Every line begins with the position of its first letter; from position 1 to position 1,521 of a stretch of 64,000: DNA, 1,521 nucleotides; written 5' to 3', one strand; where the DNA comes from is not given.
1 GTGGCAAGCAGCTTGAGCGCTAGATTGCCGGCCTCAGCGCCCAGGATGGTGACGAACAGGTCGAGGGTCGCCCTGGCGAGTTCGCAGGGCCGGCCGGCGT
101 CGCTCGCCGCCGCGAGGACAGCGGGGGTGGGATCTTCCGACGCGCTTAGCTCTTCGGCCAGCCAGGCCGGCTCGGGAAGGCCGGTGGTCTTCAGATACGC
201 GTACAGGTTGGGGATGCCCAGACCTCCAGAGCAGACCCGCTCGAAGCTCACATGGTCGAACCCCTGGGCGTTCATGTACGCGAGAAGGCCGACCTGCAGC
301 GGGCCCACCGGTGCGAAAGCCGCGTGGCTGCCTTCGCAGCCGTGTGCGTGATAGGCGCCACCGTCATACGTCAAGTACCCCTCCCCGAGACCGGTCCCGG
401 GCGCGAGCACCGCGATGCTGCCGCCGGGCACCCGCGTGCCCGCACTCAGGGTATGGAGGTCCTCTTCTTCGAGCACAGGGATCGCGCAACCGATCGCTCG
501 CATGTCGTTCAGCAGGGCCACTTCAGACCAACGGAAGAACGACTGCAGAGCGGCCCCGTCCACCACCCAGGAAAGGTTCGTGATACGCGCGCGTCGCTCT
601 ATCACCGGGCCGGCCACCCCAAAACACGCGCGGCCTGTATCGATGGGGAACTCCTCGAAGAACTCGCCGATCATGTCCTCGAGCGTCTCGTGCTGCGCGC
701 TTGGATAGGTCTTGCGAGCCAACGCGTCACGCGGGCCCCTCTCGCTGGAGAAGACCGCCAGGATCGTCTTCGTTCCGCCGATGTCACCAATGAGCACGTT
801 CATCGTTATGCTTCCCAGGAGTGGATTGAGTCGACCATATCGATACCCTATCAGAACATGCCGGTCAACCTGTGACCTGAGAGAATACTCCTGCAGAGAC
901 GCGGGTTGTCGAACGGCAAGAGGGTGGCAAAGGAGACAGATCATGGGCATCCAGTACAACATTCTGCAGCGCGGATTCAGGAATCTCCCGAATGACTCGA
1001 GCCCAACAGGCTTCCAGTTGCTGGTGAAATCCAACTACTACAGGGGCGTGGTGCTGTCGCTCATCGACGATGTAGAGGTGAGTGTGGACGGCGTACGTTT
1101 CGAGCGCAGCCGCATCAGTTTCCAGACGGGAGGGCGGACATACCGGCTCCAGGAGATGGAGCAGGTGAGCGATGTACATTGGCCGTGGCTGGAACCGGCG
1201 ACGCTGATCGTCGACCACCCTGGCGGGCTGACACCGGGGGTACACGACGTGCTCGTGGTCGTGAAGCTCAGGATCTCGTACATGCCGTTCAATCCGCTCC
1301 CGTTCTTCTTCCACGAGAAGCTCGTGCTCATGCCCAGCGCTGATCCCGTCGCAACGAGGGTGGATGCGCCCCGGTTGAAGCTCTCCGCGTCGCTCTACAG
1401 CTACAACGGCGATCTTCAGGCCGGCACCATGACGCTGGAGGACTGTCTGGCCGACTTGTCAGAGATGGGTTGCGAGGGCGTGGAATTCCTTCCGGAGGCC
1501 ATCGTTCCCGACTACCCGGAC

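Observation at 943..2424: Single-polypeptide fusion of a DUF6379-like domain with a xylose-isomerase-like TIM barrel: possible fused C-glycoside deglycosidase (beta+alpha)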

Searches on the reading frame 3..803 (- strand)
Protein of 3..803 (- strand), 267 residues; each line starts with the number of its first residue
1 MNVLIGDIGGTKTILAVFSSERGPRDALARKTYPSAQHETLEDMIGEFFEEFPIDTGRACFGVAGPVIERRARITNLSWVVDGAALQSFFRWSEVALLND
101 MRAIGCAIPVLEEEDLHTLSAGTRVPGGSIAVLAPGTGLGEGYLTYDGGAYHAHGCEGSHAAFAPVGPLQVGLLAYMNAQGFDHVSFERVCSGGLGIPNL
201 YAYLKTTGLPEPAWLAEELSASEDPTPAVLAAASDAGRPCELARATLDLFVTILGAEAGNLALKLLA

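Call 17: search_protein_families(library=pfam, proteins=[window:3-803:-], max_evalue=0.001)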
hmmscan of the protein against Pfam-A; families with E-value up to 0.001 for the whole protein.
window:3-803:- (267 aa): 1 family
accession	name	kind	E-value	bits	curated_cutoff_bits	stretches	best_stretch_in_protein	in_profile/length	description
PF02685.22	Glucokinase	-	1.8e-65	221.5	22.1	1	4-267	1-252/314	Glucokinase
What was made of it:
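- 3..803 (-): Divergent glucokinase gene, with its 3' part cut off by the window start. It is the only conserved neighbour. Pfam PF02685, E 1.8e-65 (call 17).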

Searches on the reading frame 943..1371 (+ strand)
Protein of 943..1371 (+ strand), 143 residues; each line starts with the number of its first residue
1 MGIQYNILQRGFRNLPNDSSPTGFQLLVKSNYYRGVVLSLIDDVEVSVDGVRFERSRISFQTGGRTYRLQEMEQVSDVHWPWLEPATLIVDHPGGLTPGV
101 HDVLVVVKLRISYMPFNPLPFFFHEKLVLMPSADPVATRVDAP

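Call 36: search_solved_structures(query=window:943-1371:+, max_evalue=0.01, show_alignments=5)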
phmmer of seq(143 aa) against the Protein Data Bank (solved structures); distinct sequences matched with E-value up to 0.01: 8.
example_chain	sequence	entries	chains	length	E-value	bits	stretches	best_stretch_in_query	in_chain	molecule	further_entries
7bvs_B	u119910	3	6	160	5.8e-19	71.4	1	9-115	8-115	DfgB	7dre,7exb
7bvr_B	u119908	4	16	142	6.6e-18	67.9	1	13-117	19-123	DgpB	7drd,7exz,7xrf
8qrz_A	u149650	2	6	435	2.7e-16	62.7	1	9-133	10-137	Sugar phosphate isomerase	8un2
9m3a_B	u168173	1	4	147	7.4e-15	58.1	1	19-119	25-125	DUF6379 domain-containing protein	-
8qvc_B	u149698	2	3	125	4.5e-13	52.2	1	21-116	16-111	DUF6379 domain-containing protein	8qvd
8umc_B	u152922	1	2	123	4.6e-13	52.2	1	21-116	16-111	DUF6379 domain-containing protein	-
9m3b_B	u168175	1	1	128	1e-10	44.6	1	8-116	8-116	P581a DgpB1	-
7dnm_B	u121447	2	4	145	1.5e-09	40.9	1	19-122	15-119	AgCarC2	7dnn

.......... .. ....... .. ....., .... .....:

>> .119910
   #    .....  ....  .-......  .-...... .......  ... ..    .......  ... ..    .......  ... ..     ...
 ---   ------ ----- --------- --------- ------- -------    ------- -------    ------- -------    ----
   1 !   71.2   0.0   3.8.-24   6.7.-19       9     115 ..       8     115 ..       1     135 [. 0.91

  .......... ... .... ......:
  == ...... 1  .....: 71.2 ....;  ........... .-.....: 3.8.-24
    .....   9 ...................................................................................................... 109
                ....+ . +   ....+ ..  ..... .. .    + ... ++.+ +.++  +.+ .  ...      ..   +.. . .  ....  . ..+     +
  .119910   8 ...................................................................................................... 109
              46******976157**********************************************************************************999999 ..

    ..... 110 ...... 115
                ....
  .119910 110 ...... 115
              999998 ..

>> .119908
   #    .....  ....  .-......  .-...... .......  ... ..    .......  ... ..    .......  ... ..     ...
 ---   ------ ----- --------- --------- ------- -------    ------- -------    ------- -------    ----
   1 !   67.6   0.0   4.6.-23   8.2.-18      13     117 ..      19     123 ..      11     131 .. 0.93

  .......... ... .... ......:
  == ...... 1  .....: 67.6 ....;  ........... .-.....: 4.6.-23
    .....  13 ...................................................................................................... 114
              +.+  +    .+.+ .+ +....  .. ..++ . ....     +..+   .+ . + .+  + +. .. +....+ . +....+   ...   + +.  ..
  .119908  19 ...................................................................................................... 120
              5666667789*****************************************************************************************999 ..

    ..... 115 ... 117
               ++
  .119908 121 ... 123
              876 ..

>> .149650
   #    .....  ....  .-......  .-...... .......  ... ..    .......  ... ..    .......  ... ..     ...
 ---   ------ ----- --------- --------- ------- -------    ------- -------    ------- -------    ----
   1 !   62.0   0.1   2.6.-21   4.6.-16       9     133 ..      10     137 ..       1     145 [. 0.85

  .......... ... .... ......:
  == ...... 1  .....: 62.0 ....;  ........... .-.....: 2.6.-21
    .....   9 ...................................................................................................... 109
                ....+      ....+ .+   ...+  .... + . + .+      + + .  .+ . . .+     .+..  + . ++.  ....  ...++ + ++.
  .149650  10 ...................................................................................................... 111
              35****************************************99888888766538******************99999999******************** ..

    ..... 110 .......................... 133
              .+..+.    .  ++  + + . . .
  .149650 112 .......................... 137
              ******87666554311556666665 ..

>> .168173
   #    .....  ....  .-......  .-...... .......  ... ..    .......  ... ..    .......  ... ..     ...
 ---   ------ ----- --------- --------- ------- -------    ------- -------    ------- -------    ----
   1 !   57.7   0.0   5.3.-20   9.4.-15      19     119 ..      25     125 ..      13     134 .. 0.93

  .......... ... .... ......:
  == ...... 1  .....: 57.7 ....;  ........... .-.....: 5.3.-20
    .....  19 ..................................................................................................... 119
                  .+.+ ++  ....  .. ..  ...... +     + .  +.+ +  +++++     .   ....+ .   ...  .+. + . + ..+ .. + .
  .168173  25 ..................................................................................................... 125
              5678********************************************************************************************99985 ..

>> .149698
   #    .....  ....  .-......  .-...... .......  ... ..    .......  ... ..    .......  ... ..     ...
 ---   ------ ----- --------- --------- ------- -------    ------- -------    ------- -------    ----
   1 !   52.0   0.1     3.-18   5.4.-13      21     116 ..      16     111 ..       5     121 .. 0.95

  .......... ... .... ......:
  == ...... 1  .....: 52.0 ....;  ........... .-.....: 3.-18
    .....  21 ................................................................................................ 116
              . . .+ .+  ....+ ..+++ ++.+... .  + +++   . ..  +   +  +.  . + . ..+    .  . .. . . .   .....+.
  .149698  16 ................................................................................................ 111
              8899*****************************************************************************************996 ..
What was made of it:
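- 943..1335 (+): β-subunit (CGDB) domain, residues 1-131. It includes Y33-R34-G35, where Y33 corresponds to Tyr39β of PuCGD. Alignments to DgpB and DfgB (call 36).
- On C-glycoside deglycosidase (CGD; DgpBC / CarBC / DfgAB type): DfgB 5.8e-19 and DgpB 6.6e-18 (call 36). The ungapped alignment of query 13-117 to DgpB 19-123 places Y33 on Tyr39 (call 36).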
